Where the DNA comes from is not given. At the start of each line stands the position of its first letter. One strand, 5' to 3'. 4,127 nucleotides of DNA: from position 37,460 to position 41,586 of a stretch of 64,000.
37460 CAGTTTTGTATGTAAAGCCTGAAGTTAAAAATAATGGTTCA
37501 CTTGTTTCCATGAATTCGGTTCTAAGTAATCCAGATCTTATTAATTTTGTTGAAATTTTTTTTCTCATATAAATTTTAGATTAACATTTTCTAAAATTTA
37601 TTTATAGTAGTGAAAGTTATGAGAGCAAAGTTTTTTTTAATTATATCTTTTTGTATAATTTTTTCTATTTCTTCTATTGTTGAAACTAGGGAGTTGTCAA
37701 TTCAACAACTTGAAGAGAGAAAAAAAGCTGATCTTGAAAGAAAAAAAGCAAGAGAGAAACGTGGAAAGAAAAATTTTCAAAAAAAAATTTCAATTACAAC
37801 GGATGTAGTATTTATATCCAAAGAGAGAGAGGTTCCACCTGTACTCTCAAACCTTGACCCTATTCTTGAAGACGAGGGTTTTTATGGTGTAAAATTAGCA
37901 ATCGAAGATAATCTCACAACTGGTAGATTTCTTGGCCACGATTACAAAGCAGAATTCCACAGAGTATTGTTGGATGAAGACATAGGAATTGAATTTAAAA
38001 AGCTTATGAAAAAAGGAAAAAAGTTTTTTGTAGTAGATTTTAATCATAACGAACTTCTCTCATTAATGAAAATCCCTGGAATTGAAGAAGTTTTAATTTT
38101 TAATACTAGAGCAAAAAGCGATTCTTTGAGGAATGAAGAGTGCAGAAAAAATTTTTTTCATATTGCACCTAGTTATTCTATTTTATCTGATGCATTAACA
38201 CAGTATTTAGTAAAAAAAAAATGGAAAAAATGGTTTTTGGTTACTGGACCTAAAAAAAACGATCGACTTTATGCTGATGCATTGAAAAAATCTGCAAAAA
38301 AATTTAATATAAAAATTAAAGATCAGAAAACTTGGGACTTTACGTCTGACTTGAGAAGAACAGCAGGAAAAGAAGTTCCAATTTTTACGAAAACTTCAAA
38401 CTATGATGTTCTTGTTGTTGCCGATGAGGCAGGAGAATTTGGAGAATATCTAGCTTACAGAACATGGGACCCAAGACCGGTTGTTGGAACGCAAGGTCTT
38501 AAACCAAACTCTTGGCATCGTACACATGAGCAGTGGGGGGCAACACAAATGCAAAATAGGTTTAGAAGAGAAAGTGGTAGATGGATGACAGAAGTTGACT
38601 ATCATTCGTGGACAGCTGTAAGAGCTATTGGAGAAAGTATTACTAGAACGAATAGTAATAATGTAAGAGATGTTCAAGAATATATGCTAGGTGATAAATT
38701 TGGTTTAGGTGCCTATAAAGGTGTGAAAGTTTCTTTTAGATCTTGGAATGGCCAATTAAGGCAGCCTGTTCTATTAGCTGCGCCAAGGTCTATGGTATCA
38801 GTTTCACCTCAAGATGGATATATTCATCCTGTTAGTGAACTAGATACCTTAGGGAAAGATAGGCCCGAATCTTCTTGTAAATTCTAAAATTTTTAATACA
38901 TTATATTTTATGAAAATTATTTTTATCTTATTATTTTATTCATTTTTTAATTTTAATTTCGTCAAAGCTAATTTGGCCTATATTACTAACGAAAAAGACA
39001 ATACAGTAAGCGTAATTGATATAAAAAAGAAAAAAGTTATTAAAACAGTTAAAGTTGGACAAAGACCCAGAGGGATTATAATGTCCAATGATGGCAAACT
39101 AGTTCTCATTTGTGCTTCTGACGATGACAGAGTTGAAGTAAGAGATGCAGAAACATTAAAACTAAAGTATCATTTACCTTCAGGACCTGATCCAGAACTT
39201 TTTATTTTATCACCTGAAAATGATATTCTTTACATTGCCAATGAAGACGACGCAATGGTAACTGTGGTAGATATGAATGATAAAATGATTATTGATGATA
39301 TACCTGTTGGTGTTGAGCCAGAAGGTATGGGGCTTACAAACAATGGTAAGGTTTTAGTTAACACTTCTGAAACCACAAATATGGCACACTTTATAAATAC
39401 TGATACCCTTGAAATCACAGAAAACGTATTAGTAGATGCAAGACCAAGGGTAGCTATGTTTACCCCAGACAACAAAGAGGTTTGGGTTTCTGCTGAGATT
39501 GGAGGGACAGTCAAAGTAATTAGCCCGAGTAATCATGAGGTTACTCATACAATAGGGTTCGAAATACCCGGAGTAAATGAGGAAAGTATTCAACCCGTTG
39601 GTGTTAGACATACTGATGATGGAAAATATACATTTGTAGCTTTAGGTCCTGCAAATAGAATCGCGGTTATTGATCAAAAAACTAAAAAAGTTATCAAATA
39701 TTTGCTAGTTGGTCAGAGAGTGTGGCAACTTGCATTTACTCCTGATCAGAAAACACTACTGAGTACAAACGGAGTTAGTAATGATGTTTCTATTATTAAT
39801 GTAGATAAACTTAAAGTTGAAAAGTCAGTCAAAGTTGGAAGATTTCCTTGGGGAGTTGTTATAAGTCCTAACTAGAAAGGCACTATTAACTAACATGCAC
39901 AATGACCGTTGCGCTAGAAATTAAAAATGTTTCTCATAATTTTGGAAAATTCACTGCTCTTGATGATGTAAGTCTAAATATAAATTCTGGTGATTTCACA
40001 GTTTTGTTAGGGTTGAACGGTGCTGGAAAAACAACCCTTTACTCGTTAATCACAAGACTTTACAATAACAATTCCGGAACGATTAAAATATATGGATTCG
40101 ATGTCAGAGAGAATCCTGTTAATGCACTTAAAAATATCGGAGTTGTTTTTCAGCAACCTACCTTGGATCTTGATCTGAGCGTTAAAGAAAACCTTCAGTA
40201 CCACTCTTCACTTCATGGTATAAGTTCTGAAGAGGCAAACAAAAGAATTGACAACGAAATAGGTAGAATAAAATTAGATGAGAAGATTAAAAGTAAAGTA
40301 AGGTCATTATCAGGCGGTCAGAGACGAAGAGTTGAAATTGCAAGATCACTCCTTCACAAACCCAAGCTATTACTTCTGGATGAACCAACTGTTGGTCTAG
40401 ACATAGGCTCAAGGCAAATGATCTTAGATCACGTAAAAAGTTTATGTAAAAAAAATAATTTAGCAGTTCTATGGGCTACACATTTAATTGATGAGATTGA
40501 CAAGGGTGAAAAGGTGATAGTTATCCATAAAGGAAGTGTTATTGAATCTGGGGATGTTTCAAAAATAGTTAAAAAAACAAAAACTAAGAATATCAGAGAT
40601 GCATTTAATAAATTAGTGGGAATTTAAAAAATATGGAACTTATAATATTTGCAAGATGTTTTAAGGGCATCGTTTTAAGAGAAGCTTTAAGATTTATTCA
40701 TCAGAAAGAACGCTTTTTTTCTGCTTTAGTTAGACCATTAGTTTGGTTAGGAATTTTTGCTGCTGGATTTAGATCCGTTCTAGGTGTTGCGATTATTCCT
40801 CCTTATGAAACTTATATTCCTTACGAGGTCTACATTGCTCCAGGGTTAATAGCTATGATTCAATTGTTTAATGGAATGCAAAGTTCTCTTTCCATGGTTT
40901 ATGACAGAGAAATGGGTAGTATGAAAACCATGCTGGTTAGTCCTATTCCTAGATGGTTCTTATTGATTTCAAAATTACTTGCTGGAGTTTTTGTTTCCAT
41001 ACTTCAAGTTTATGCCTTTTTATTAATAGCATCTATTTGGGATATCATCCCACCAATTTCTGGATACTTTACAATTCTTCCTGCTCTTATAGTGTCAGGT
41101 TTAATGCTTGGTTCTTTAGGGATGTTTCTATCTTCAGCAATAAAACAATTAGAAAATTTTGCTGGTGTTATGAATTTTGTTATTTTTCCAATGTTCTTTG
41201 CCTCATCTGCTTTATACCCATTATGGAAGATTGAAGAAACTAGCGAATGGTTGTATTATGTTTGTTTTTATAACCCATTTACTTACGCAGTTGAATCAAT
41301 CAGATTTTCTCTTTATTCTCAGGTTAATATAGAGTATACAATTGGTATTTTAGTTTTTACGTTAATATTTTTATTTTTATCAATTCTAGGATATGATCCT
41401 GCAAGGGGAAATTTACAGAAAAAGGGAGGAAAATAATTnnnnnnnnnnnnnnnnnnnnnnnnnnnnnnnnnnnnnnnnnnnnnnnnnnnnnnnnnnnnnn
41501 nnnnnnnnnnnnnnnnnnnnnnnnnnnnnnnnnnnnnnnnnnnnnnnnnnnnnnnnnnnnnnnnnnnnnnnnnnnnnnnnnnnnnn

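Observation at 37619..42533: Lanthanide-uptake-type ABC module (pedA1A2BC / lutABEF gene order) with no outer-membrane receptor or lanmodulin, extended by two secreted unknowns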

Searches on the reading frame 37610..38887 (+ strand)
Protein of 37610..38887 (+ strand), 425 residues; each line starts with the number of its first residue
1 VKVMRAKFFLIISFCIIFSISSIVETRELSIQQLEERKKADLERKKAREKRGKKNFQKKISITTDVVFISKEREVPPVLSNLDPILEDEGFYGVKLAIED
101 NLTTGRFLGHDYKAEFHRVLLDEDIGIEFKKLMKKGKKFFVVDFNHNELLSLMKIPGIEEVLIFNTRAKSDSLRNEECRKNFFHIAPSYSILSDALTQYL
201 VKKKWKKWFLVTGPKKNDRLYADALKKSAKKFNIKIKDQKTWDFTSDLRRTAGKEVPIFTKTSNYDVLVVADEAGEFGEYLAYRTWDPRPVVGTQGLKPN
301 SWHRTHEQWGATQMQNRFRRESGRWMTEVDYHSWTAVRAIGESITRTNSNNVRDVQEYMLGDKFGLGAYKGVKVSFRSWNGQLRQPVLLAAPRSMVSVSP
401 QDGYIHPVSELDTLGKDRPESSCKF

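Call 4: search_protein_families(library=pfam, proteins=[window:37610-38887:+], max_evalue=0.1)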
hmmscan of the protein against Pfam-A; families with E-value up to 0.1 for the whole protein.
window:37610-38887:+ (425 aa): 3 families
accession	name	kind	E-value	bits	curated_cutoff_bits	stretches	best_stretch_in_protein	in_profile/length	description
PF13458.12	Peripla_BP_6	-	6.4e-10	39.7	31.7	1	129-243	61-173/343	Periplasmic binding protein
PF01094.35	ANF_receptor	-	0.00043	19.9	25.4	1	161-247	75-165/353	Receptor family ligand binding region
PF21801.3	ASPP2-like_RA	-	0.097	13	27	0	254-289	16-50/80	Apoptosis-stimulating of p53 protein 2-like, N-terminal RA domain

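Call 5: search_protein_families(library=ncbifam, proteins=[window:37610-38887:+], max_evalue=0.1)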
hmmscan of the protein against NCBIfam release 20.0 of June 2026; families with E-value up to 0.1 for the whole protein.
window:37610-38887:+ (425 aa): 2 families
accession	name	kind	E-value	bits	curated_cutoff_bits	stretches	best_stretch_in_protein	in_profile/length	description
TIGR03863.1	PQQ_ABC_bind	subfamily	3.2e-142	473.6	413.6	1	79-424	2-347/347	ABC transporter, substrate binding protein, PQQ-dependent alcohol dehydrogenase system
NF041052.1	OsmC_like_Se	domain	0.062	13.2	95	0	12-67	50-105/144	OsmC-related (seleno)protein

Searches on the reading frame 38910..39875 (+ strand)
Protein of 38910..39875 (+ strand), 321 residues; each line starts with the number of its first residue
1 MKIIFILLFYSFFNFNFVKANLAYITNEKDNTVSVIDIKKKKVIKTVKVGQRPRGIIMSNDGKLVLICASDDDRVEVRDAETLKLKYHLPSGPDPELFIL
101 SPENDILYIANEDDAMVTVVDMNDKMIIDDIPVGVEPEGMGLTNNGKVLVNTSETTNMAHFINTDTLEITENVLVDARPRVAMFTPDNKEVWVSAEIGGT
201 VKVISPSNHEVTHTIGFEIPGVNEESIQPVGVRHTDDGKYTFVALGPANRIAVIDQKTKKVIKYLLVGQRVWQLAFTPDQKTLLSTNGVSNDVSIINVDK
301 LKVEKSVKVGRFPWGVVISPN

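Call 4: search_protein_families(library=pfam, proteins=[window:38910-39875:+], max_evalue=0.1)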
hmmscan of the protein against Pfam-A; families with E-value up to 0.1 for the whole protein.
window:38910-39875:+ (321 aa): 26 families (the best 25 are shown)
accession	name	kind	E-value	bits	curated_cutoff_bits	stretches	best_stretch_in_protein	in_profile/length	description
PF02239.22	Cytochrom_D1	-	2.3e-15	56.5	25.5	2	28-91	54-117/368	Cytochrome D1 heme domain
PF25174.1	Beta-prop_THOC3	-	3.3e-15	56.3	305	3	24-85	62-122/272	THOC3 beta-propeller domain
PF10282.15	Lactonase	-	1.5e-12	47.9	21.7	2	20-124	202-322/344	Lactonase, 7-bladed beta-propeller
PF23414.1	Beta-prop_EML_2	-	8.4e-11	42.2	90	2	23-121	12-109/266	Echinoderm microtubule-associated protein second beta-propeller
PF21783.3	YNCE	-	1.1e-09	38.5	27.1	2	235-315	250-330/339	YNCE-like beta-propeller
PF16819.11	DUF5074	-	5.6e-07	29.4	27.2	1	28-71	159-202/353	Domain of unknown function (DUF5074)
PF25168.1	Beta-prop_WDR36-Utp21_2nd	-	1.1e-06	28.6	84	1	21-161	169-307/335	WDR36/Utp21 second beta-propeller domain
PF24796.1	WDR55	-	2.2e-06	27.4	200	1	42-158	45-161/296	WDR55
PF24807.1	WD40_CDC20-Fz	-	1.4e-05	25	200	1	250-306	203-260/292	CDC20/Fizzy WD40 domain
PF13970.12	DUF4221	-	3.2e-05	24.1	23.4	0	98-154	26-85/311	Domain of unknown function (DUF4221)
PF24814.1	WD40_Prp19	-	7.1e-05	22.4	320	1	24-89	22-87/281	Prp19 WD40 domain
PF12894.13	ANAPC4_WD40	-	8.8e-05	23.1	22.9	0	29-92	15-79/91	Anaphase-promoting complex subunit 4 WD40 domain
PF15514.12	ThaI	-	0.00023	21.4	25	1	12-73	118-178/203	Restriction endonuclease ThaI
PF23393.2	Beta-prop_WDR90_POC16_2nd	-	0.0016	18.2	60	0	236-286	232-283/291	WDR90/POC16, second beta-propeller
PF25172.1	Beta-prop_WDR3_2nd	-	0.0023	17.7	140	0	16-83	45-112/293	WDR3 second beta-propeller domain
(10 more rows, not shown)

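Call 5: search_protein_families(library=ncbifam, proteins=[window:38910-39875:+], max_evalue=0.1)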
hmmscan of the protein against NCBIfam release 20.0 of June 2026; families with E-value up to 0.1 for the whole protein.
window:38910-39875:+ (321 aa): 14 families
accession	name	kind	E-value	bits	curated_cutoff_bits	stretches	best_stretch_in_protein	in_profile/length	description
TIGR03866.1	PQQ_ABC_repeats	subfamily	1.8e-144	480.6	287.3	1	18-320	8-310/310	PQQ-dependent catabolism-associated beta-propeller protein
TIGR02276.1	beta_rpt_yvtn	repeat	1.4e-39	133.8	27.85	4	23-58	6-41/42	beta-propeller repeat protein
NF052340.1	hydrazine_beta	equivalog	4.9e-32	111.4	560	4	222-319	28-125/372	hydrazine synthase subunit beta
NF052460.1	L-NosZ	equivalog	3.1e-27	95.3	700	4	24-150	147-273/480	clade III lactonase-type nitrous-oxide reductase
NF052342.1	hydrazine_BC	exception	8e-22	77.2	1250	4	23-71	95-143/690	hydrazine synthase subunit beta-gamma fusion subunit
NF052280.1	7_blade_YncE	equivalog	1.7e-17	63.2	400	2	21-69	269-317/338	7-bladed beta-propeller protein YncE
NF048007.1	MmpL3Stblzr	equivalog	6.2e-08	32.2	600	1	28-100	245-315/366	MmpL3/TtfA transport complex stabilizer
NF038117.1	choice_anch_I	subfamily_domain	8e-08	31.6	300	1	112-270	72-218/458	choice-of-anchor I family protein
NF008258.1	PRK11028.1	equivalog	4.4e-05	22.7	370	0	91-125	174-208/330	6-phosphogluconolactonase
TIGR03907.1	QH_beta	equivalog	6.2e-05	22.3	223.2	1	26-88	6-70/338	quinohemoprotein amine dehydrogenase subunit beta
TIGR04244.1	nitrous_NosZ_RR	equivalog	0.0013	17.4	625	0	141-302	197-348/627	TAT-dependent nitrous-oxide reductase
NF053768.1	CIS12_fam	equivalog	0.0079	14.9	860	0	180-283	89-193/715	CIS12 family contractile injection system protein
NF038015.2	AztD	exception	0.01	14.6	400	1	25-138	239-349/356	zinc metallochaperone AztD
NF041516.1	PA2928_fam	subfamily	0.013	14.9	70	0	30-73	313-357/376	PA2928 family protein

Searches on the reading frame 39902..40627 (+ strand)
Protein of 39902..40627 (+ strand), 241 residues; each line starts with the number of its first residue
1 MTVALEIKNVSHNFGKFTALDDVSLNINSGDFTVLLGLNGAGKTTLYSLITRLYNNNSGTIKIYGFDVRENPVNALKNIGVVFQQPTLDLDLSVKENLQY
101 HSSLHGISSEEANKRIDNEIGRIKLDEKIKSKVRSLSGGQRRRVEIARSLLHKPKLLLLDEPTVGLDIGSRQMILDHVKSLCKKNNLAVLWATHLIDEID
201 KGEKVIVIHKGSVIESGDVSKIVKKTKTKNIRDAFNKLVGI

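Call 4: search_protein_families(library=pfam, proteins=[window:39902-40627:+], max_evalue=0.1)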
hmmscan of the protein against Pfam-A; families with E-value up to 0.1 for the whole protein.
window:39902-40627:+ (241 aa): 12 families
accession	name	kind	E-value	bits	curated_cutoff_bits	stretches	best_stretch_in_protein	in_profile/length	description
PF00005.33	ABC_tran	-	3e-35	122.2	25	1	20-163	1-136/137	ABC transporter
PF13304.12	AAA_21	-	4.7e-06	27.3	27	1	32-66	1-49/304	AAA domain, putative AbiEii toxin, Type IV TA system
PF13175.12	AAA_15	-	2.7e-05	24.4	32.1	1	17-84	11-85/374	AAA ATPase domain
PF13476.12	AAA_23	-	0.0016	19.5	27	1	12-57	5-46/201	AAA domain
PF13401.12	AAA_22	-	0.003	18.3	27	1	30-80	5-55/130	AAA domain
PF02463.25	SMC_N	-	0.0041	17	40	0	29-51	23-45/220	RecF/RecN/SMC N terminal domain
PF13514.12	AAA_27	-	0.007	16.4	22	1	13-53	10-49/206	AAA domain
PF13604.12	AAA_30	-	0.0079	16.4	27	1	28-63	15-51/191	AAA domain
PF00448.28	SRP54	-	0.011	15.8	22.7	1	33-81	4-53/196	SRP54-type protein, GTPase domain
PF13555.12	AAA_29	-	0.016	15.4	27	1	13-47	8-39/61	P-loop containing region of AAA domain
PF17514.7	DUF5442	-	0.022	15.4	27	1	204-237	17-50/107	Family of unknown function (DUF5442)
PF01293.25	PEPCK_ATP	-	0.081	12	26.5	0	26-46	204-226/465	Phosphoenolpyruvate carboxykinase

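Call 5: search_protein_families(library=ncbifam, proteins=[window:39902-40627:+], max_evalue=0.1)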
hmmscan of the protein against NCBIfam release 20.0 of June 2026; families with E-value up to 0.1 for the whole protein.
window:39902-40627:+ (241 aa): 202 families (the best 25 are shown)
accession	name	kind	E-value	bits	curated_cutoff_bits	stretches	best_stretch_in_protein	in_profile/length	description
TIGR03864.1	PQQ_ABC_ATP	hypoth_equivalog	8.1e-103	342.9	302.25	1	4-238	1-235/236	ABC transporter, ATP-binding subunit, PQQ-dependent alcohol dehydrogenase system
TIGR01188.1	drrA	subfamily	1.1e-59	202.2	312.45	1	13-228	2-217/302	daunorubicin resistance ABC transporter, ATP-binding protein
NF033858.1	ABC2_perm_RbbA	equivalog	1.6e-49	168.7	1050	1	3-237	265-499/909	ribosome-associated ATPase/putative transporter RbbA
TIGR04520.1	ECF_ATPase_1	equivalog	4.3e-47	160.8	315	1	6-227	2-228/269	energy-coupling factor transporter ATPase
TIGR03522.1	GldA_ABC_ATP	equivalog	4.6e-47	160.9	402.6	1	4-238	2-235/301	gliding motility-associated ABC transporter ATP-binding subunit GldA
TIGR04521.1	ECF_ATPase_2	equivalog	1.5e-46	158.7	330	1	6-228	2-238/279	energy-coupling factor transporter ATPase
NF010060.0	PRK13537.1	equivalog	2.1e-44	151.7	521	1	3-225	14-236/314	nodulation factor ABC transporter ATP-binding protein NodI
TIGR04406.1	LPS_export_lptB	equivalog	7.6e-42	143.2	240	1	5-231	2-231/239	LPS export ABC transporter ATP-binding protein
TIGR03265.1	PhnT2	equivalog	1.1e-41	143.3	457.7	1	3-233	3-233/353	putative 2-aminoethylphosphonate ABC transporter ATP-binding protein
NF010059.0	PRK13536.1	equivalog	1.4e-41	142.4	549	1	2-225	41-264/342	nodulation factor ABC transporter ATP-binding protein NodI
NF010158.0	PRK13637.1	equivalog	4e-41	141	390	1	17-228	20-238/287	energy-coupling factor transporter ATPase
NF010156.0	PRK13635.1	equivalog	6.8e-41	140.3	392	1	5-227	6-232/279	energy-coupling factor ABC transporter ATP-binding protein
NF006987.0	PRK09452.1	equivalog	7.9e-41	140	482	1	4-225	17-238/378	spermidine/putrescine ABC transporter ATP-binding protein PotA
TIGR00968.1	3a0106s01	subfamily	2.3e-40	138.6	342.75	1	6-229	2-225/237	sulfate ABC transporter ATP-binding protein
NF008513.0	PRK11432.1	equivalog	3.5e-40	138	496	1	5-228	7-230/351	ferric ABC transporter ATP-binding protein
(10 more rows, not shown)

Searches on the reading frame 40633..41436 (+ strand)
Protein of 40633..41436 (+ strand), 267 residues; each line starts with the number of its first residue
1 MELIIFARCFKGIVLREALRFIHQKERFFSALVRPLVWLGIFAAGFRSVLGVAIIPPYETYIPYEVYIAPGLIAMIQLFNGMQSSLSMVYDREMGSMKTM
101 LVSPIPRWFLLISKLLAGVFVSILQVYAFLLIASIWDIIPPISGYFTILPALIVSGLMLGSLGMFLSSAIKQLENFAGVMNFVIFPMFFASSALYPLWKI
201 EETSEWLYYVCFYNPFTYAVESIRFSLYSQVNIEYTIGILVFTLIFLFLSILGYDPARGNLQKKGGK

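Call 4: search_protein_families(library=pfam, proteins=[window:40633-41436:+], max_evalue=0.1)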
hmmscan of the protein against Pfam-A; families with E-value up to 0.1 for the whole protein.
window:40633-41436:+ (267 aa): 3 families
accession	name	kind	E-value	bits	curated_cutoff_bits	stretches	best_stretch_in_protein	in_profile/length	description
PF01061.29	ABC2_membrane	-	1.7e-28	100.1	26.9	1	10-227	3-210/211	ABC-2 type transporter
PF12698.13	ABC2_membrane_3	-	1.2e-16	61.2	31.6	1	59-251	155-343/347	ABC-2 family transporter protein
PF12679.13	ABC2_membrane_2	-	5.7e-08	32.8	27.2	1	72-252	77-276/283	ABC-2 family transporter protein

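Call 5: search_protein_families(library=ncbifam, proteins=[window:40633-41436:+], max_evalue=0.1)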
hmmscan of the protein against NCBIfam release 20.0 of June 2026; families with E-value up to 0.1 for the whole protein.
window:40633-41436:+ (267 aa): 9 families
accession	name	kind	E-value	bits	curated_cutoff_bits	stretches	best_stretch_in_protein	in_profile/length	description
TIGR03861.1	phenyl_ABC_PedC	subfamily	2.8e-120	400.7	241.35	1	8-259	2-253/253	alcohol ABC transporter, permease protein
TIGR01247.1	drrB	subfamily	4.2e-35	121.5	223.05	1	16-249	1-231/236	daunorubicin resistance ABC transporter membrane protein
NF011648.0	PRK15066.1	subfamily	1.4e-12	47.7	225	1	9-249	9-243/257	ABC transporter permease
NF038293.1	permease_SagH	equivalog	2.2e-07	30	450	1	67-253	179-366/370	SagH family ABC transporter permease subunit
TIGR00025.1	Mtu_efflux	paralog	2.5e-06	27.2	146.9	1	72-247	45-223/238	ABC transporter efflux protein, DrrB family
NF033858.1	ABC2_perm_RbbA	equivalog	5.3e-06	24.6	1050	1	68-220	715-866/909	ribosome-associated ATPase/putative transporter RbbA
TIGR01291.1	nodJ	subfamily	0.0018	17.9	206.65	1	62-251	54-244/253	ABC-2 type transporter, NodJ family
TIGR03062.1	pip_yhgE_Cterm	subfamily_domain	0.0043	16.7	102.2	1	103-252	55-201/208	YhgE/Pip family protein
TIGR01248.1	drrC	subfamily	0.014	15.6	165.65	1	79-224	3-146/152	daunorubicin resistance protein C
